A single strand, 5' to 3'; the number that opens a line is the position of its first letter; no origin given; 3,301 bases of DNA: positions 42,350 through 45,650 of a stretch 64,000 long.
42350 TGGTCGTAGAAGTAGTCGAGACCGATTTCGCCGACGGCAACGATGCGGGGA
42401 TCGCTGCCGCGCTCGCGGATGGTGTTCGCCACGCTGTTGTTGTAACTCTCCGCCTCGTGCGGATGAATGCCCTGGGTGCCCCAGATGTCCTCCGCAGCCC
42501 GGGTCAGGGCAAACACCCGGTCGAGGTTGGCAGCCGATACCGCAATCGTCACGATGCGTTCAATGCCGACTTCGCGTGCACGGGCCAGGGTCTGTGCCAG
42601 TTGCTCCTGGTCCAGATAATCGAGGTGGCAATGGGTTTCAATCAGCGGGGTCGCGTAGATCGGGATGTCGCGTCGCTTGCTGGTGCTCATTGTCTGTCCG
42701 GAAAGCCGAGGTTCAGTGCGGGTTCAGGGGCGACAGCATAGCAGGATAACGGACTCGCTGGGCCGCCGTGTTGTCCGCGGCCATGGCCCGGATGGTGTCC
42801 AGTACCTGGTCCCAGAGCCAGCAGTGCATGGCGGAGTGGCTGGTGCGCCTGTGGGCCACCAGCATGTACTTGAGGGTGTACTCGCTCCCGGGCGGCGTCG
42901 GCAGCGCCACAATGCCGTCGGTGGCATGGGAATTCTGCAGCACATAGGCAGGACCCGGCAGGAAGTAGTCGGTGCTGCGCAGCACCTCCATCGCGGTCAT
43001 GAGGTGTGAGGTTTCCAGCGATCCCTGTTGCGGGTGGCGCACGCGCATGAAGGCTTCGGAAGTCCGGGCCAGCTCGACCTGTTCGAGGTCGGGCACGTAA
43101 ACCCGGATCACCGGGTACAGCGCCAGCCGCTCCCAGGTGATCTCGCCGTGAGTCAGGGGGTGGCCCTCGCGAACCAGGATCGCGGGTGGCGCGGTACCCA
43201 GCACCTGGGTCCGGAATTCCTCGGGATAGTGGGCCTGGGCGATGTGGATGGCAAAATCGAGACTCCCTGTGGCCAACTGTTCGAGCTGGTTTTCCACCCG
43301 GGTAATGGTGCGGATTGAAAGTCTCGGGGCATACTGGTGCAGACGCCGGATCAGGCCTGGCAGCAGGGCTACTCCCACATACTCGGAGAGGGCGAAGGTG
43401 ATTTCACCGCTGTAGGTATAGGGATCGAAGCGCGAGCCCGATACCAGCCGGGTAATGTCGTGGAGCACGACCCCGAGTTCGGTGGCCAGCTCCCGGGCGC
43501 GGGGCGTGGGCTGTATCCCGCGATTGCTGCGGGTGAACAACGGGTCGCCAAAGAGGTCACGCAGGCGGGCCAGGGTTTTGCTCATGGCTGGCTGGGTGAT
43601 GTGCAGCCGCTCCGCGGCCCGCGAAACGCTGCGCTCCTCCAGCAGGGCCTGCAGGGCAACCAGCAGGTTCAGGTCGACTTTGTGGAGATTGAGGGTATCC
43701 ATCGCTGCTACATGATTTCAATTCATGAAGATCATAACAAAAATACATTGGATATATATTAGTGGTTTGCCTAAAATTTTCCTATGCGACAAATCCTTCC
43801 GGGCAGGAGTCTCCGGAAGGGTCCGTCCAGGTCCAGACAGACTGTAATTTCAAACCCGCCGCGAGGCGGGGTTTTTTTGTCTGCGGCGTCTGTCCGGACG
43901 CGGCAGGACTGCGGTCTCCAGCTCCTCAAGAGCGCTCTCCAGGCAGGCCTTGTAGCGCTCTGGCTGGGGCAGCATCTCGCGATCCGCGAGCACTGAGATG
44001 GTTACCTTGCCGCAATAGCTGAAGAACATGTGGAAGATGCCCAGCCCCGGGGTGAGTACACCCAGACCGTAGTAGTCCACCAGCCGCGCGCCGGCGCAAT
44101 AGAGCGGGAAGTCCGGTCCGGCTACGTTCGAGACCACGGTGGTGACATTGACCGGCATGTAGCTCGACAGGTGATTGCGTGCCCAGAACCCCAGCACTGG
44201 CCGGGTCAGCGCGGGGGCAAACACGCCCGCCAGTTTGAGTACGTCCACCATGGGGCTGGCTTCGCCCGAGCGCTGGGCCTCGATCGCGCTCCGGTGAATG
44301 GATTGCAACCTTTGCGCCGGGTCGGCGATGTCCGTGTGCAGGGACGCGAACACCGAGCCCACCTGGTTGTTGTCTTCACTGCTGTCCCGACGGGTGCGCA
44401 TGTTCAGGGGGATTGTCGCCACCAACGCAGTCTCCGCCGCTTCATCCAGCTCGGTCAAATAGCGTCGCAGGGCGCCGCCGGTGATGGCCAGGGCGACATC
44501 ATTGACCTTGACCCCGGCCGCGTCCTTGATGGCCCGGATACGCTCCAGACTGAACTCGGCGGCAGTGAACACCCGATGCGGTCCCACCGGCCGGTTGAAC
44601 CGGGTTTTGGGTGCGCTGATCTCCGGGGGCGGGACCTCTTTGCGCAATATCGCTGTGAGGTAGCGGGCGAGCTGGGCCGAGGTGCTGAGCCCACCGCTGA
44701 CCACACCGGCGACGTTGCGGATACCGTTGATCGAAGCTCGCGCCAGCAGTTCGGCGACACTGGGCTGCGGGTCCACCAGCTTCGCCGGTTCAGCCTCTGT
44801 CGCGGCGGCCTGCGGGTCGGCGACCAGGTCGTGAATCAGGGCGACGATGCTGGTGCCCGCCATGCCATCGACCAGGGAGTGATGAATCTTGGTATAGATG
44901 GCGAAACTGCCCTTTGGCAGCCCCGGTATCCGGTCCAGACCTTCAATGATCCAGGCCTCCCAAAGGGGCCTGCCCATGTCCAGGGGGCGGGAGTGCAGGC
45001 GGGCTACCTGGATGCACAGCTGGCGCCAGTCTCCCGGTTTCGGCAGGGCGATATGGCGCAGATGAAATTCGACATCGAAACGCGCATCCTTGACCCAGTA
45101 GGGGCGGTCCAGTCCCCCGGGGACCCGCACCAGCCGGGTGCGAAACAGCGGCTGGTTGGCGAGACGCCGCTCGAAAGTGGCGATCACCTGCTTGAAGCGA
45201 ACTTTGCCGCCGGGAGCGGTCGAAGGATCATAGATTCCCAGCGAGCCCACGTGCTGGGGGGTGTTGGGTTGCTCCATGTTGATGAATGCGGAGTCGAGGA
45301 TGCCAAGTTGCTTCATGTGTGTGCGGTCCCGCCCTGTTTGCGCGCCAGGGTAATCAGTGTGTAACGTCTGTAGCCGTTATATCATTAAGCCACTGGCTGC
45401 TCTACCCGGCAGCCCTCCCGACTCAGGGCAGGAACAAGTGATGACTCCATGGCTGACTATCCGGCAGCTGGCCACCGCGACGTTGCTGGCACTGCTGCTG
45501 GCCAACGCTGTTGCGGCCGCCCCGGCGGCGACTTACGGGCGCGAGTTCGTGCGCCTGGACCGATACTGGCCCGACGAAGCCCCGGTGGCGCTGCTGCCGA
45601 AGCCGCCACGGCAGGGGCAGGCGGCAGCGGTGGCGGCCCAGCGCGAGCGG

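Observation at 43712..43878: Unannotated ~95-nt sRNA divergent from a LysR regulator (OxyR/OxyS-, GcvA/GcvB-like layout)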

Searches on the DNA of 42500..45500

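Call 3: search_rna_families(source=window, start=42500, end=45500, threshold=evalue, max_evalue=10, show_alignments=3)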
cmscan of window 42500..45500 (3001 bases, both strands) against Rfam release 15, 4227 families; matches with E-value up to 10: 4.
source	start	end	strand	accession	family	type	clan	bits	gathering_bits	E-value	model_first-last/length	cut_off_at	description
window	43808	43879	+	RF02278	Betaproteobacteria_toxic_sRNA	Gene; sRNA;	-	18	50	2.4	1-64/64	no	Betaproteobacteria toxic small RNA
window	43794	43880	+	RF02837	anti-hemB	Gene; sRNA;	-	17.9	49.5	0.61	1-81/81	no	Burkholderia RNA 7 (anti-hemB)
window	42772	42876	+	RF01383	GRIK4_3p_UTR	Gene;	-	17.1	38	4.6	1-94/94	no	GRIK4 3 prime UTR element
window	45311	45393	+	RF02171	RFPL3-AS1_1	Gene; lncRNA;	-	16.3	70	0.77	1-88/88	no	RFPL3 antisense RNA 1 conserved region 1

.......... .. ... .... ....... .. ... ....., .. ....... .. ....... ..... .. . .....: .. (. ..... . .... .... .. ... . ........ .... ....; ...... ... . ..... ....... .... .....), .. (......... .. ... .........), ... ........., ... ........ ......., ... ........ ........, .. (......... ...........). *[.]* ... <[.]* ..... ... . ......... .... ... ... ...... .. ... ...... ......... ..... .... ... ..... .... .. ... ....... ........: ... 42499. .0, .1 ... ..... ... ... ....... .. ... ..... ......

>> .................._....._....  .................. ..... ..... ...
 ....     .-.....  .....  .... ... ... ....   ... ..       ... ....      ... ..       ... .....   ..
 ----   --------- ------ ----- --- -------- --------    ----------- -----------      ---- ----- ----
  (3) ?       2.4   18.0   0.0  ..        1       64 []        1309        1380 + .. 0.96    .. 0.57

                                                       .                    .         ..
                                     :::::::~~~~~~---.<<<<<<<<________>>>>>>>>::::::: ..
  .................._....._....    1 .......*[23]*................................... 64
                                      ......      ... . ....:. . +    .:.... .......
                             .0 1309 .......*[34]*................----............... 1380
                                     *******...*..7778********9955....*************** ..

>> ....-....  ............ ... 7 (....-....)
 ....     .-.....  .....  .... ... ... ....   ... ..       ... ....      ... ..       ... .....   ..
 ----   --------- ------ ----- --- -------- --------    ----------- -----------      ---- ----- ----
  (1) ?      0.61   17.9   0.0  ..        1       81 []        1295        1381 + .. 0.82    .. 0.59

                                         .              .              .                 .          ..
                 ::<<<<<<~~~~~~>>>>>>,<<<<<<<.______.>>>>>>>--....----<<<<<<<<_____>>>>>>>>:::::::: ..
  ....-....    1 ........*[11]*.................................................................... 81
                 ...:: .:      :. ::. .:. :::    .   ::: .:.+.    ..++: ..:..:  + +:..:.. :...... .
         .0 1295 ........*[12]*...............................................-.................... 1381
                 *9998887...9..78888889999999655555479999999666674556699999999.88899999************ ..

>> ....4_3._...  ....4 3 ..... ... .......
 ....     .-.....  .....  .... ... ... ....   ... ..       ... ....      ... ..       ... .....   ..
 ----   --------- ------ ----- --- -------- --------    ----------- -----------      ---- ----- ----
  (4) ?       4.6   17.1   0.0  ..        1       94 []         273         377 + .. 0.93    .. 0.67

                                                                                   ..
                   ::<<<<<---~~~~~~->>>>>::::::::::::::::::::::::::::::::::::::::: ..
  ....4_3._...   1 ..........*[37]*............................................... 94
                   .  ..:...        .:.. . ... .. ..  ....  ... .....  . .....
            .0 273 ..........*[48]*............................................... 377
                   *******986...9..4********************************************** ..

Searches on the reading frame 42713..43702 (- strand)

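Call 7: search_protein_families(library=pfam, proteins=[window:42713-43702:-])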
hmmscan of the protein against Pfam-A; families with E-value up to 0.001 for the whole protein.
window:42713-43702:- (329 aa): 2 families
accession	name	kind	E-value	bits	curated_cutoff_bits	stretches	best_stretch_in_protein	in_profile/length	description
PF03466.25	LysR_substrate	-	1.3e-24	87.2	28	1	98-303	5-207/209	LysR substrate binding domain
PF00126.33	HTH_1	-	1.3e-20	73.5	26.6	1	11-70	1-60/60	Bacterial regulatory helix-turn-helix protein, lysR family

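Call 12: search_protein_families(library=ncbifam, proteins=[window:42713-43702:-], max_evalue=0.00001)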
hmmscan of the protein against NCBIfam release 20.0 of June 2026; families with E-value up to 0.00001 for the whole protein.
window:42713-43702:- (329 aa): 41 families (the best 25 are shown)
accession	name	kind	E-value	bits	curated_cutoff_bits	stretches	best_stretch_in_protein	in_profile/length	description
NF050187.1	TransRegBsrAPseudo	equivalog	5.4e-37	127.5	480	1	4-301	3-296/298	LysR family transcriptional regulator BsrA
NF007063.1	PRK09508.1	equivalog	1.8e-31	109.6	262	1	4-302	10-303/307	transcriptional regulator LeuO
NF045905.1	TransRegLelALeg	equivalog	1.2e-25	90.4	500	1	5-139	3-138/305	LysR family transcriptional regulator LelA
NF007581.0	PRK10216.1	equivalog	1.7e-23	83.2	314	1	6-302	5-313/319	HTH-type transcriptional regulator YidZ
TIGR02424.1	TF_pcaQ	equivalog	2.4e-21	76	303.8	1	9-199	3-196/300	pca operon transcription factor PcaQ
NF008554.1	PRK11482.1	equivalog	3e-19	69.2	277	1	6-213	26-229/317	YbeF family transcriptional regulator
NF047710.1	TransRegCitRGProt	equivalog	3.8e-19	69.1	400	1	5-86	6-87/295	DNA-binding transcriptional repressor CitR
NF007307.0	PRK09791.1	equivalog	1.4e-16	60.5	336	1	9-293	5-286/302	LysR family transcriptional regulator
NF045990.1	TransRegCbbRRhodb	equivalog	1.7e-14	53.6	450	1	6-189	3-188/304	LysR family regulator CbbR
NF040786.1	LysR_Sec_metab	equivalog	1.8e-14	53.5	250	1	10-152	2-145/298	selenium metabolism-associated LysR family transcriptional regulator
NF052633.1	LysR_TF_PsrA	exception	2.2e-13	49.9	540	1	9-193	5-190/297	L-proline-binding transcription factor PsrA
TIGR03418.1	chol_sulf_TF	equivalog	3.1e-13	49.4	324.8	1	10-161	2-149/291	choline sulfate utilization transcriptional regulator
NF007667.0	PRK10341.1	equivalog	4.3e-13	49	308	1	12-154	10-153/312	transcriptional regulator TdcA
NF045775.1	acetoin_reg_AlsR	exception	1.3e-12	47.8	430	1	17-201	9-194/290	acetoin biosynthesis transcriptional regulator AlsR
NF007439.0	PRK09986.1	equivalog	3e-12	46.5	290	1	6-187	4-187/296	LysR family transcriptional regulator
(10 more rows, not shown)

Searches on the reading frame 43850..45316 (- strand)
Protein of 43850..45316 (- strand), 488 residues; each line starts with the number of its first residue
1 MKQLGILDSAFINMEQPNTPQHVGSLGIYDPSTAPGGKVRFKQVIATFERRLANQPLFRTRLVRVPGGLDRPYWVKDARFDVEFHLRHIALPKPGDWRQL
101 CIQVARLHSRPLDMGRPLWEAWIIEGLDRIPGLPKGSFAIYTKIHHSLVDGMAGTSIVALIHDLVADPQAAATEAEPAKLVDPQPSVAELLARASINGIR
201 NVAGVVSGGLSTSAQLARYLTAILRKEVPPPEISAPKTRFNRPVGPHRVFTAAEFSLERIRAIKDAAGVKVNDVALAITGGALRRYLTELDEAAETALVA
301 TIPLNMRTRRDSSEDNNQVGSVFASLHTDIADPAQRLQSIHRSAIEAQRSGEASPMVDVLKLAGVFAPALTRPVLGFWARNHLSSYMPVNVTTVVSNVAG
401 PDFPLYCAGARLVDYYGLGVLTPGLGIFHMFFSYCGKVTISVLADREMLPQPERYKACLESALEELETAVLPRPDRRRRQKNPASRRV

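Call 7: search_protein_families(library=pfam, proteins=[window:43850-45316:-])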
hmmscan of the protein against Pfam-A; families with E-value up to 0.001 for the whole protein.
window:43850-45316:- (488 aa): 2 families
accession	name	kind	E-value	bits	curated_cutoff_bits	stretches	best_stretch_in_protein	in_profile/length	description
PF03007.21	WS_DGAT_cat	-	1.4e-70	238.5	23.6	1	6-275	3-263/263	Wax ester synthase/diacylglycerol acyltransferase catalytic domain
PF06974.18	WS_DGAT_C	-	1.4e-31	109.9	20.7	1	317-466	3-144/145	WS/DGAT C-terminal domain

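Call 12: search_protein_families(library=ncbifam, proteins=[window:43850-45316:-], max_evalue=0.00001)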
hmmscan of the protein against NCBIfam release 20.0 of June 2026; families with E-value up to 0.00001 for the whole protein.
window:43850-45316:- (488 aa): 1 family
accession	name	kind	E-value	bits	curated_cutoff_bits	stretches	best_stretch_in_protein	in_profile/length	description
TIGR02946.1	acyl_WS_DGAT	subfamily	1.2e-130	436.5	309.95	1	7-469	4-452/453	wax ester/triacylglycerol synthase family O-acyltransferase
